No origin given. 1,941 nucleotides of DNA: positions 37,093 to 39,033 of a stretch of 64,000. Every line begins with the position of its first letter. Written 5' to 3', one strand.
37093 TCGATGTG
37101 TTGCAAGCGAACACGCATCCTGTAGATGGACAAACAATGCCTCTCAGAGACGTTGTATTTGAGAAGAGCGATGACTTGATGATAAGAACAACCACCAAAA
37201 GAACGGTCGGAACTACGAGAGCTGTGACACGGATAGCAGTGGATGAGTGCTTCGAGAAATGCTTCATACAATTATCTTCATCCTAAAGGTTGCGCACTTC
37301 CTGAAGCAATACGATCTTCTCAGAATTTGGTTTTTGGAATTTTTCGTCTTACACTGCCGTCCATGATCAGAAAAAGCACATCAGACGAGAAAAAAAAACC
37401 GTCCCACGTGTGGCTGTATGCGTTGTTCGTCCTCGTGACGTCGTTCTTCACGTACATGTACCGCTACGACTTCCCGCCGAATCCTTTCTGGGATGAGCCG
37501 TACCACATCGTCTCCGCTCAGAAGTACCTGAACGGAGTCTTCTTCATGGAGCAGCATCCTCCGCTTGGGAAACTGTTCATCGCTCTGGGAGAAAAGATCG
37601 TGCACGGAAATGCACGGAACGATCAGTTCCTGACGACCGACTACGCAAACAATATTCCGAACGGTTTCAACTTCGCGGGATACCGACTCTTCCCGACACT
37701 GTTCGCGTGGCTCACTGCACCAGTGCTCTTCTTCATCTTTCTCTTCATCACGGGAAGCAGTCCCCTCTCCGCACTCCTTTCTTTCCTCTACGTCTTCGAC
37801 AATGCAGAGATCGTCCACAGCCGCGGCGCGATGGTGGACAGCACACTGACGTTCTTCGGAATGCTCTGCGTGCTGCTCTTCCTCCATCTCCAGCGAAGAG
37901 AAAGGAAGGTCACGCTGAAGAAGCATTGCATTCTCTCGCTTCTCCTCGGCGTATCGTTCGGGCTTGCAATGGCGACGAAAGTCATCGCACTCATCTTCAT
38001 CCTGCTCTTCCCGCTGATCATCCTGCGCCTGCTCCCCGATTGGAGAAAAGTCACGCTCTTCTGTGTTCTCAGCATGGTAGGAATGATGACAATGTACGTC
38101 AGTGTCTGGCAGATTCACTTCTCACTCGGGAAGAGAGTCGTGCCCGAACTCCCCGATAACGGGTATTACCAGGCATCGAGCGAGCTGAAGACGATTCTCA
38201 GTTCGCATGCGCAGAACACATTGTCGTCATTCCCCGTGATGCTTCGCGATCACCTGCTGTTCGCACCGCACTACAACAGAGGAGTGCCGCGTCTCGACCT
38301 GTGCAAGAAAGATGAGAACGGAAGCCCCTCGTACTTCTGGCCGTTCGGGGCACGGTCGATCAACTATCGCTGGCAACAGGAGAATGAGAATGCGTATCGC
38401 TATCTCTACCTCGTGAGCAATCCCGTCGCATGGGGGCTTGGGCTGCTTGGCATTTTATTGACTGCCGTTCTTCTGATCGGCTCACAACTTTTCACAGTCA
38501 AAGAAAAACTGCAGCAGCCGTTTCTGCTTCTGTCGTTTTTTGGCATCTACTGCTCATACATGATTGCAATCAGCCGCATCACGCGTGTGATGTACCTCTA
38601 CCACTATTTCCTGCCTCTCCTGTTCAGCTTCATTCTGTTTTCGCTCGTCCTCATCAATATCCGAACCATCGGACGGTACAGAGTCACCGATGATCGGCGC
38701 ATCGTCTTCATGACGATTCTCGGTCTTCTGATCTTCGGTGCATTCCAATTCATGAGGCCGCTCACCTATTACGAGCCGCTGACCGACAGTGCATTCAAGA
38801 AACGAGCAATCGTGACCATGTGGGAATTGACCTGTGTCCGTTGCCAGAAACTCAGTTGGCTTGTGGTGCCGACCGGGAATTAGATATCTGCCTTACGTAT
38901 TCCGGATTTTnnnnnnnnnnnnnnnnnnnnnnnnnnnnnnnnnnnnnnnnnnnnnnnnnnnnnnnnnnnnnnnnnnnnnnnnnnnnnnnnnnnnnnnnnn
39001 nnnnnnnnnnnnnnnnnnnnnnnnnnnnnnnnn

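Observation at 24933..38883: Candidate novel surface-fibre / attachment locus: giant Cys- and Ser-rich protein, two paralogous anchored Cys-rich proteins, and a divergent GT39 protein O-mannosyltransferase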

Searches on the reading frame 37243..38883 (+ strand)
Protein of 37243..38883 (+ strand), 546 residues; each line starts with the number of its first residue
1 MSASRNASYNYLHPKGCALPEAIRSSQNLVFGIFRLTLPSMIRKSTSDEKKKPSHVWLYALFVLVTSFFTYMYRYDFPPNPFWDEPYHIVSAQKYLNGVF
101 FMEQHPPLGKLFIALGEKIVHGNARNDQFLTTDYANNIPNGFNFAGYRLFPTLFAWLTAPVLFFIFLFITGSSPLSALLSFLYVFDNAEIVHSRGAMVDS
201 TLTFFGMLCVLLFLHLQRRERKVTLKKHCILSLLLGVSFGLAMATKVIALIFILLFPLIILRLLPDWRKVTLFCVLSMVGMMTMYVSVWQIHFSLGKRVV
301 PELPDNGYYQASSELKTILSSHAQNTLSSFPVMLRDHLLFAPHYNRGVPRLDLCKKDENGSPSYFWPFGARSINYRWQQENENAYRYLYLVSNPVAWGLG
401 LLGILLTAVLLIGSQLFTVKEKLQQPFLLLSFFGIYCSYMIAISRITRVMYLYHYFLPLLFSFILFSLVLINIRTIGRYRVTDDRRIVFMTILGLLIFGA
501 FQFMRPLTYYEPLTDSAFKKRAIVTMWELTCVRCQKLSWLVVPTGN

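Call 7: search_protein_families(library=pfam, proteins=[window:37243-38883:+], max_evalue=0.01)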
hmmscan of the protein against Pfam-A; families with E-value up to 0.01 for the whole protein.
window:37243-38883:+ (546 aa): 3 families
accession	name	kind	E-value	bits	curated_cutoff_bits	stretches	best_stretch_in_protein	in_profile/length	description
PF02366.24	PMT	-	3.7e-33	115.6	22.7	1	63-269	3-206/245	Dolichyl-phosphate-mannose-protein mannosyltransferase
PF16192.10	PMT_4TMC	-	1.8e-15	57.4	32.4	1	355-527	21-202/202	C-terminal four TMM region of protein-O-mannosyltransferase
PF05473.18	UL45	-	0.0079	16.2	27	0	220-264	30-74/191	UL45 protein, carbohydrate-binding C-type lectin-like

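Call 8: search_protein_families(library=ncbifam, proteins=[window:37243-38883:+], max_evalue=0.01)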
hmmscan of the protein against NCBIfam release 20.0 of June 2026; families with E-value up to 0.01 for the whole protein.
window:37243-38883:+ (546 aa): 0 families

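Call 17: find_homologous_proteins(query=window:37363-38883:+)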
Query window:37363-38883:+ (506 aa): 1217 proteins with E <= 0.001 among 8000 candidates; the best 120 are listed.
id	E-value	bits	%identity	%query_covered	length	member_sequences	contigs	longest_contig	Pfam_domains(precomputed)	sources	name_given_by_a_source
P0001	0.0e+0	1051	90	98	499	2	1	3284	PF02366.25,PF16192.11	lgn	-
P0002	3.3e-276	935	79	98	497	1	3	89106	PF02366.25,PF16192.11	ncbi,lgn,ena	-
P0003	5.1e-269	911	76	100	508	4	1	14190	PF02366.25,PF16192.11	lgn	-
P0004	5.7e-268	908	77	99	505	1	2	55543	PF02366.25,PF16192.11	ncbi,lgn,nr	ncbi:phospholipid carrier-dependent glycosyltransferase [Candidatus Peribacteria bacterium]|nr:phosp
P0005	1.8e-263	893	75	99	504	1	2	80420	PF02366.25,PF16192.11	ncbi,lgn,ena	-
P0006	1.3e-243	827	69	100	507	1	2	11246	PF02366.25,PF16192.11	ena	-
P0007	1.9e-240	817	69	100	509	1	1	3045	PF02366.25,PF16192.11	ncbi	-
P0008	2.2e-238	810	70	99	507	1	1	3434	PF02366.25,PF16192.11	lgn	-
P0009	3.4e-237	806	71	97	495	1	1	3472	PF02366.25,PF16192.11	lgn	-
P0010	5.1e-234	796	70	97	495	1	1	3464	PF02366.25,PF16192.11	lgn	-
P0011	8.9e-222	755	54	99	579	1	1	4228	PF02366.25,PF16192.11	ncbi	-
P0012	2.6e-214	731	63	98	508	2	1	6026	PF02366.25,PF16192.11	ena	-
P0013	7.3e-214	729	63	97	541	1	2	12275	PF02366.25,PF16192.11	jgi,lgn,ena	jgi:dolichyl-phosphate-mannose--protein O-mannosyl transferase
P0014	2.9e-212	724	63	98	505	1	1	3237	PF02366.25,PF16192.11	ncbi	-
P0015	7.7e-210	716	60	99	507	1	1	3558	PF02366.25,PF16192.11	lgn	-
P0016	9.6e-210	716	61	100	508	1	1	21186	PF02366.25,PF16192.11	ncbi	-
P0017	1.0e-207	709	64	96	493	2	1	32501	PF02366.25,PF16192.11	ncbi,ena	-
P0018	1.7e-207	708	62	98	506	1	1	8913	PF02366.25,PF16192.11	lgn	-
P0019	1.2e-206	706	60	99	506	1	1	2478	PF02366.25,PF16192.11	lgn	-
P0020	3.8e-206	704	61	100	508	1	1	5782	PF02366.25,PF16192.11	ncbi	-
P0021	4.3e-205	700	61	98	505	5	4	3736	PF02366.25,PF16192.11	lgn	-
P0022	4.4e-205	700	62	98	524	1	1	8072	PF02366.25,PF16192.11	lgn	-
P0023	4.5e-205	700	60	99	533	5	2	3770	PF02366.25,PF16192.11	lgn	-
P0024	3.8e-204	697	61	99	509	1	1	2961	PF02366.25,PF16192.11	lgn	-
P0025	3.6e-203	694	59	99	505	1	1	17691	PF02366.25,PF16192.11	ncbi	-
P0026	3.9e-203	694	60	99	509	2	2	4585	PF02366.25,PF16192.11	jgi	jgi:dolichyl-phosphate-mannose-protein mannosyltransferase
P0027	1.9e-202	692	61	99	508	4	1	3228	PF02366.25,PF16192.11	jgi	-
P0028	3.1e-202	691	63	96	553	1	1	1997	PF02366.25,PF16192.11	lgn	-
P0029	1.2e-201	689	60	94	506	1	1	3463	PF02366.25,PF16192.11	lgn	-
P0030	2.9e-201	688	60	99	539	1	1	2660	PF02366.25,PF16192.11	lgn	-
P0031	3.9e-201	687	60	99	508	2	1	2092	PF02366.25,PF16192.11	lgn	-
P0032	1.1e-200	686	60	99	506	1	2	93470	PF02366.25,PF16192.11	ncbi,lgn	-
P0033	1.2e-200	686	59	99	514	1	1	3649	PF02366.25,PF16192.11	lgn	-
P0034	5.8e-200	683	59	99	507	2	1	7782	PF02366.25,PF16192.11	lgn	-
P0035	6.6e-200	683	60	99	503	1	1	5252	PF02366.25,PF16192.11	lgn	-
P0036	4.1e-199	681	61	94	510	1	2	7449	PF02366.25,PF16192.11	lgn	-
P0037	1.0e-198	679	57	99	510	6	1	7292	PF02366.25,PF16192.11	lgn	-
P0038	3.5e-198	678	60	95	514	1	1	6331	PF02366.25,PF16192.11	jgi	jgi:dolichyl-phosphate-mannose--protein O-mannosyl transferase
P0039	1.4e-197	676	59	99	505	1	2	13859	PF02366.25,PF16192.11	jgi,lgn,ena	jgi:dolichyl-phosphate-mannose--protein O-mannosyl transferase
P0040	1.6e-197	675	61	99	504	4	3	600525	PF02366.25,PF16192.11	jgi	jgi:dolichyl-phosphate-mannose--protein O-mannosyl transferase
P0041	7.2e-197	673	59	99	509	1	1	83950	PF02366.25,PF16192.11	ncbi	-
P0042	2.3e-196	672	58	98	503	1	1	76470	PF02366.25,PF16192.11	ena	-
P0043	3.1e-196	671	60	97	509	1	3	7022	PF02366.25,PF16192.11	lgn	-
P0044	2.2e-194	665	59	96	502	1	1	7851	PF02366.25,PF16192.11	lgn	-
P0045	2.7e-193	661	59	99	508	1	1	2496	PF02366.25,PF16192.11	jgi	-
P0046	2.4e-192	658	58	100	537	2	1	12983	PF02366.25,PF16192.11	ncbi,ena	-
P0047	3.7e-191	654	58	100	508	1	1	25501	PF02366.25,PF16192.11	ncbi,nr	ncbi:MAG: phospholipid carrier-dependent glycosyltransferase [Candidatus Peribacteraceae bacterium]|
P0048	7.0e-191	654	60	96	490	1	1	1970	PF02366.25,PF16192.11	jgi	jgi:dolichyl-phosphate-mannose--protein O-mannosyl transferase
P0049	9.7e-191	653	57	99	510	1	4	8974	PF02366.25,PF16192.11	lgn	-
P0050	2.5e-190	652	57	99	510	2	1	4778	PF02366.25,PF16192.11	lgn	-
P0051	4.4e-190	651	58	100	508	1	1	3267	PF02366.25,PF16192.11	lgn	-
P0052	2.4e-189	648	58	100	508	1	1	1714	PF02366.25,PF16192.11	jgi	jgi:dolichyl-phosphate-mannose--protein O-mannosyl transferase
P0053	3.7e-188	645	57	99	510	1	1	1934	PF02366.25,PF16192.11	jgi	jgi:dolichyl-phosphate-mannose-protein mannosyltransferase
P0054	2.8e-184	632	56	99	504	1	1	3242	PF02366.25,PF16192.11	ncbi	-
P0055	3.9e-184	631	57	99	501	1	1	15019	PF02366.25,PF16192.11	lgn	-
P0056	4.1e-183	628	57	53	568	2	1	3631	PF02366.25,PF16192.11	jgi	jgi:dolichyl-phosphate-mannose-protein mannosyltransferase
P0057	4.5e-183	628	58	95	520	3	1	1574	PF02366.25,PF16192.11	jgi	jgi:dolichyl-phosphate-mannose--protein O-mannosyl transferase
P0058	1.6e-181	623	53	99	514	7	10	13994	PF02366.25,PF16192.11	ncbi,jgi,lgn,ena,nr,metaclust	ncbi:hypothetical protein A3A67_00235 [Candidatus Peribacteria bacterium RIFCSPLOWO2_01_FULL_51_18]|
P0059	1.1e-180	620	55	99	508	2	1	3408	PF02366.25,PF16192.11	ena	-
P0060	5.6e-180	618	55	99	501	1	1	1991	PF02366.25,PF16192.11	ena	-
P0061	2.2e-179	616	58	94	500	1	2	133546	PF02366.25,PF16192.11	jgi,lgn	jgi:dolichyl-phosphate-mannose--protein O-mannosyl transferase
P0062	1.4e-177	610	54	99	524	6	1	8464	PF02366.25,PF16192.11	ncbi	-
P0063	1.9e-177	609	54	99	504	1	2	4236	PF02366.25,PF16192.11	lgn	-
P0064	2.2e-177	609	54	96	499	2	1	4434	PF02366.25,PF16192.11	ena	-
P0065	8.1e-177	607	56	98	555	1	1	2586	PF02366.25,PF16192.11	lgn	-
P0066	1.4e-176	606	53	99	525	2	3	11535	PF02366.25,PF16192.11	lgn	-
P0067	7.8e-175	601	56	97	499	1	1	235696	PF02366.25,PF16192.11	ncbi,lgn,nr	ncbi:MAG: phospholipid carrier-dependent glycosyltransferase [Candidatus Peregrinibacteria bacterium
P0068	1.1e-174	600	54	96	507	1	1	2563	PF02366.25,PF16192.11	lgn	-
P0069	1.7e-174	599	50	99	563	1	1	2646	PF02366.25,PF16192.11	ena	-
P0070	2.6e-174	599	53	99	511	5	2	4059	PF02366.25,PF16192.11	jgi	jgi:dolichyl-phosphate-mannose--protein O-mannosyl transferase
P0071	3.3e-174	599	56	95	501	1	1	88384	PF02366.25,PF16192.11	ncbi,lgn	-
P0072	6.4e-174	598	56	94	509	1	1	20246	PF02366.25,PF16192.11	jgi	-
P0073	1.1e-173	597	54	96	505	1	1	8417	PF02366.25,PF16192.11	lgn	-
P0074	3.2e-173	595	55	95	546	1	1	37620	PF02366.25,PF16192.11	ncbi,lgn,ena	-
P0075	3.9e-173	595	54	97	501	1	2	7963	PF02366.25,PF16192.11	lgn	-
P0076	2.2e-172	592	54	95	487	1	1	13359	PF02366.25,PF16192.11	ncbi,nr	ncbi:MAG: phospholipid carrier-dependent glycosyltransferase, partial [Candidatus Peribacteraceae ba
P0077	2.8e-172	592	55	98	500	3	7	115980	PF02366.25,PF16192.11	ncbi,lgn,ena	-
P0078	7.2e-172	591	54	96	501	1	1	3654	PF02366.25,PF16192.11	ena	-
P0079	2.3e-171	589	55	98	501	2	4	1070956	PF02366.25,PF16192.11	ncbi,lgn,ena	-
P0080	4.1e-171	588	51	99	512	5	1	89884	PF02366.25,PF16192.11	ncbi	-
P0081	5.2e-171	588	53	99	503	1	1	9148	PF02366.25,PF16192.11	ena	-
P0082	6.6e-171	588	53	96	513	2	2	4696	PF02366.25,PF16192.11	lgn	-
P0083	7.2e-171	587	53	98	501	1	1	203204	PF02366.25,PF16192.11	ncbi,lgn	ncbi:MAG: phospholipid carrier-dependent glycosyltransferase [Candidatus Peribacteraceae bacterium]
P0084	1.1e-170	587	52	99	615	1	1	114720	PF02366.25,PF16192.11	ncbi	-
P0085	1.3e-170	587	53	95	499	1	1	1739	PF02366.25,PF16192.11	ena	-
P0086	1.4e-170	587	52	99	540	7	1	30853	PF02366.25,PF16192.11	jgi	-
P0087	1.6e-170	586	55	95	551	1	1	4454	PF02366.25,PF16192.11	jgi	jgi:dolichyl-phosphate-mannose-protein mannosyltransferase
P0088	1.7e-170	586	56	95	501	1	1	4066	PF02366.25,PF16192.11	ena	-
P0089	2.7e-170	586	55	96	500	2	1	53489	PF02366.25,PF16192.11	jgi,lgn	-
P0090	2.8e-170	586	55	96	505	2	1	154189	PF02366.25,PF16192.11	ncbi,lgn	-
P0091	3.2e-169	582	52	99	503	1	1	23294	PF02366.25,PF16192.11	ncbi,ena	-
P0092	4.1e-169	582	52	96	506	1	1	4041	PF02366.25,PF16192.11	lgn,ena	-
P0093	7.8e-169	581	52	99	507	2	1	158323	PF02366.25,PF16192.11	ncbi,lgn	-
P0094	1.0e-168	580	54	96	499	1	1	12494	PF02366.25,PF16192.11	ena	-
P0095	1.3e-168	580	53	96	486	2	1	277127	PF02366.25,PF16192.11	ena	-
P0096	1.5e-168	580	56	95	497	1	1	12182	PF02366.25,PF16192.11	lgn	-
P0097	2.7e-168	579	52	99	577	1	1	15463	PF02366.25,PF16192.11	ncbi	-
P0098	3.1e-168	579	55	94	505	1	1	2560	PF02366.25,PF16192.11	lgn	-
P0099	3.8e-168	578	53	97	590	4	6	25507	PF02366.25,PF16192.11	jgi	jgi:dolichyl-phosphate-mannose-protein mannosyltransferase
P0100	7.6e-168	578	54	97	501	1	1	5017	PF02366.25,PF16192.11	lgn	-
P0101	1.9e-167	576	54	97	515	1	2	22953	PF02366.25,PF16192.11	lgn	-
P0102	2.9e-167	576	53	95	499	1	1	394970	PF02366.25,PF16192.11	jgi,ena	jgi:dolichyl-phosphate-mannose-protein mannosyltransferase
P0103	3.3e-167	575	54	96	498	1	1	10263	PF02366.25,PF16192.11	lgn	-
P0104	3.6e-167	575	51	98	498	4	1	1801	PF02366.25,PF16192.11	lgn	-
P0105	4.0e-167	575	54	96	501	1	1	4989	PF02366.25,PF16192.11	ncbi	-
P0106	1.0e-166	574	53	97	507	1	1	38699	PF02366.25,PF16192.11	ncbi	-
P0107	1.3e-166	573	54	96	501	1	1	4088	PF02366.25,PF16192.11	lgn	-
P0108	1.6e-166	573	53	95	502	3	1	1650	PF02366.25,PF16192.11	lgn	-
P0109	1.8e-166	573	51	100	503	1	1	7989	PF02366.25,PF16192.11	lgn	-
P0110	3.1e-166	572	51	100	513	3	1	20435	PF02366.25,PF16192.11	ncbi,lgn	-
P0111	3.1e-166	572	53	98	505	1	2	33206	PF02366.25,PF16192.11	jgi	jgi:dolichyl-phosphate-mannose--protein O-mannosyl transferase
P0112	3.6e-166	572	51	99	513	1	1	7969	PF02366.25,PF16192.11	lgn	-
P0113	4.5e-166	572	54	95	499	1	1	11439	PF02366.25,PF16192.11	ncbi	-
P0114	9.3e-166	571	52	97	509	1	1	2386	PF02366.25,PF16192.11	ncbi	-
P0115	1.1e-165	570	54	94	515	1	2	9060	PF02366.25,PF16192.11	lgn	-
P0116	1.7e-165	570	52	100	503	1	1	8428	PF02366.25,PF16192.11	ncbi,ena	-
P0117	1.8e-165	570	51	99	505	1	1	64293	PF02366.25,PF16192.11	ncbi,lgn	-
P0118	4.7e-165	568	53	100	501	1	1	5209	PF02366.25,PF16192.11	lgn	-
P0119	4.9e-165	568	53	99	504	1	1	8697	PF02366.25,PF16192.11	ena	-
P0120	5.6e-165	568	53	94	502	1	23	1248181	PF02366.25,PF16192.11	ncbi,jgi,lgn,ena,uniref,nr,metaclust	ncbi:MAG TPA: hypothetical protein DEB30_05670 [Candidatus Peribacter riflensis]|uniref:Polyprenol-p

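Call 19: find_encoding_contigs(protein=P0002, flank=10000, max_places=1)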
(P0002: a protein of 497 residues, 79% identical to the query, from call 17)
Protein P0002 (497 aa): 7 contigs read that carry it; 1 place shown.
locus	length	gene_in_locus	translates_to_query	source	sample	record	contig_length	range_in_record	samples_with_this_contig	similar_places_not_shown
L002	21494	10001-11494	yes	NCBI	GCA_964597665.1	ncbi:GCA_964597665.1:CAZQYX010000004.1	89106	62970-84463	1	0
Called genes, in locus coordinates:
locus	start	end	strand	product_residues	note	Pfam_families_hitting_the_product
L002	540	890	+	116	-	-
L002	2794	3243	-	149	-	-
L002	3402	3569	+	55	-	-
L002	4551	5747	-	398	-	-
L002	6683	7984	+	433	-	PF13231:PMT_2 (weak)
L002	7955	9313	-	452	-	PF04134:DCC1-like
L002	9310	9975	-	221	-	-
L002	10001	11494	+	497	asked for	PF02366:PMT, PF16192:PMT_4TMC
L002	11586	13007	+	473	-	PF00224:PK, PF03328:HpcH_HpaI (faint), PF02887:PK_C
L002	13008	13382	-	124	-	-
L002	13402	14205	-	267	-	PF01795:Methyltransf_5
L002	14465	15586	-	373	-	PF13439:Glyco_transf_4, PF13579:Glyco_trans_4_4, PF20706:GT4-conflict, PF00534:Glycos_transf_1, PF13692:Glyco_trans_1_4, PF13524:Glyco_trans_1_2 (weak)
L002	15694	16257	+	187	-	-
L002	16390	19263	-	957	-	PF00690:Cation_ATPase_N, PF00122:E1-E2_ATPase, PF00702:Hydrolase, PF13246:Cation_ATPase, PF00689:Cation_ATPase_C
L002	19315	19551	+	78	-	PF01687:Flavokinase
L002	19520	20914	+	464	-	PF08245:Mur_ligase_M, PF02875:Mur_ligase_C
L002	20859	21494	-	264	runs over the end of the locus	PF01790:LGT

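Call 20: find_encoding_contigs(protein=P0004, flank=10000, max_places=1)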
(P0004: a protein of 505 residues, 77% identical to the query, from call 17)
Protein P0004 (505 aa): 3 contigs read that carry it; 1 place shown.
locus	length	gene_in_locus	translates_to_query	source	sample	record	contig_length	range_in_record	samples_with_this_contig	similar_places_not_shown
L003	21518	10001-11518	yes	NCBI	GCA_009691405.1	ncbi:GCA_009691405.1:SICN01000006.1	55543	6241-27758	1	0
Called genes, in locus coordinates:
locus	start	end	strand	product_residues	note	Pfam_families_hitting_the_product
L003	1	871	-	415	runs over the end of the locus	PF13507:GATase_5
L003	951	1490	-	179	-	PF01765:RRF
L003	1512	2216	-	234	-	PF00696:AA_kinase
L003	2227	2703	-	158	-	-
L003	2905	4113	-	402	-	-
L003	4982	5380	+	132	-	-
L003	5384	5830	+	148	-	-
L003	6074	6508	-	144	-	-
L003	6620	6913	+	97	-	-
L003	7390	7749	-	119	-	-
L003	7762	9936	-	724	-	-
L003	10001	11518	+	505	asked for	PF02366:PMT, PF16192:PMT_4TMC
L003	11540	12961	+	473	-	PF00224:PK, PF02887:PK_C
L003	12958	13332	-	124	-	-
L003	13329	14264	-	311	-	PF01795:Methyltransf_5, PF01189:Methyltr_RsmB-F (weak), PF13649:Methyltransf_25 (weak)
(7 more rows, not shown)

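Call 21: find_encoding_contigs(protein=P0005, flank=10000, max_places=1)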
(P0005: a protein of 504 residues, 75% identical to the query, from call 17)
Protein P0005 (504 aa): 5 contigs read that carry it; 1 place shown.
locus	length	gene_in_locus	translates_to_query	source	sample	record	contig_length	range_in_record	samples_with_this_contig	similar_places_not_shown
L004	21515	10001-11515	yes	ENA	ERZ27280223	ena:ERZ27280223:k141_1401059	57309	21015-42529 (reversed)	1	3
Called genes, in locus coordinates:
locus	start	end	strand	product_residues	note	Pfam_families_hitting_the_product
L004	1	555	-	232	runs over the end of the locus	PF13948:DUF4215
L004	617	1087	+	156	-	-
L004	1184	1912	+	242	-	-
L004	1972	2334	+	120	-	-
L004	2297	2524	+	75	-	-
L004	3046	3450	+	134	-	-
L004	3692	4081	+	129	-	-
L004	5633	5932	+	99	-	-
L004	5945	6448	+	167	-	-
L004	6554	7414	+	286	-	-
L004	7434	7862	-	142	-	-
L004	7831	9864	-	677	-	PF13948:DUF4215 (weak)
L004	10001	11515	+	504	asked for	PF02366:PMT, PF16192:PMT_4TMC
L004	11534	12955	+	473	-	PF00224:PK, PF02887:PK_C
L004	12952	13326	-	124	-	-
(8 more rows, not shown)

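Call 26: find_encoding_contigs(protein=P0120, flank=10000, max_places=1)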
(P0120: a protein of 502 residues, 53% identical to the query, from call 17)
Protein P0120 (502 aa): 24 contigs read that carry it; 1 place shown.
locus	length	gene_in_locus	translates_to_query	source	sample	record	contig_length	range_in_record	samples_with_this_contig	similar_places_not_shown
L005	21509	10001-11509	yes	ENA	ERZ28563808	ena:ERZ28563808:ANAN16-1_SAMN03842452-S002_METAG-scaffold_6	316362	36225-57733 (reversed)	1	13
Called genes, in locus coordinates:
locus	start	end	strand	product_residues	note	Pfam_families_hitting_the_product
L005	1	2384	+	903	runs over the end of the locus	-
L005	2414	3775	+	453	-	-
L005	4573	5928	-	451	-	-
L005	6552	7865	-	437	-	PF00206:Lyase_1, PF08328:ASL_C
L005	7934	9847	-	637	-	PF00004:AAA, PF07728:AAA_5 (faint), PF17862:AAA_lid_3, PF01434:Peptidase_M41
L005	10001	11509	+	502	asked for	PF02366:PMT, PF16192:PMT_4TMC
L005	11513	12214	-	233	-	PF00535:Glycos_transf_2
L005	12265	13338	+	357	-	PF01073:3Beta_HSD, PF01370:Epimerase, PF02719:Polysacc_synt_2, PF04321:RmlD_sub_bind, PF13460:NAD_binding_10, PF16363:GDP_Man_Dehyd, PF07993:NAD_binding_4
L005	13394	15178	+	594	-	PF13231:PMT_2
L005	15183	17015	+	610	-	PF13231:PMT_2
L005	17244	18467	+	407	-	-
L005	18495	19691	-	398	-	-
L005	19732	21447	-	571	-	-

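Call 27: find_encoding_contigs(protein=P0040, flank=10000, max_places=1)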
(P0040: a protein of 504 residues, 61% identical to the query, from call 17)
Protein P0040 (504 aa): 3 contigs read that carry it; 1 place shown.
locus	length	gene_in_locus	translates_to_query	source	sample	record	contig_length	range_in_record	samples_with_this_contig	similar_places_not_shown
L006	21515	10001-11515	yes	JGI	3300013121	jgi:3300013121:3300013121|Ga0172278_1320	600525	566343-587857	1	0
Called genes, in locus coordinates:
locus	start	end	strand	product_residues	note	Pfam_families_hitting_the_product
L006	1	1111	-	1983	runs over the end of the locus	PF13205:Big_5, PF11974:bMG3, PF01835:MG2, PF17962:bMG6, PF07703:A2M_BRD, PF00207:A2M, PF07678:TED_complement, PF17973:bMG10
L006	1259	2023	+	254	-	PF13098:Thioredoxin_2 (faint), PF01323:DSBA, PF13462:Thioredoxin_4, PF01323:DSBA (weak)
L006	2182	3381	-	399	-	PF02073:Peptidase_M29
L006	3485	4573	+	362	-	-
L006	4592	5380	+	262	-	PF28597:T2SSF_N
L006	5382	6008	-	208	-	-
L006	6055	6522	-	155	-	PF00588:SpoU_methylase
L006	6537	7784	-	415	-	PF13507:GATase_5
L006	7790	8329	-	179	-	PF01765:RRF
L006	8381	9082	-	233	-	PF00696:AA_kinase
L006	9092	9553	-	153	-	-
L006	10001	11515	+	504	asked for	PF02366:PMT, PF16192:PMT_4TMC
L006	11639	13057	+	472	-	PF00224:PK, PF02887:PK_C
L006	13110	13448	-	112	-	-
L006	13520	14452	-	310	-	PF01795:Methyltransf_5, PF13847:Methyltransf_31 (faint), PF13649:Methyltransf_25 (faint)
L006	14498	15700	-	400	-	PF13439:Glyco_transf_4, PF13579:Glyco_trans_4_4, PF20706:GT4-conflict, PF00534:Glycos_transf_1, PF13692:Glyco_trans_1_4, PF13524:Glyco_trans_1_2 (weak)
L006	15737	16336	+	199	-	PF03734:YkuD (weak)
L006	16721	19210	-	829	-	PF00690:Cation_ATPase_N, PF00122:E1-E2_ATPase, PF00702:Hydrolase, PF13246:Cation_ATPase, PF00689:Cation_ATPase_C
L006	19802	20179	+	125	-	PF01687:Flavokinase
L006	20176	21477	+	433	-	PF08245:Mur_ligase_M, PF02875:Mur_ligase_C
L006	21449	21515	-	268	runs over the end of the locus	PF01790:LGT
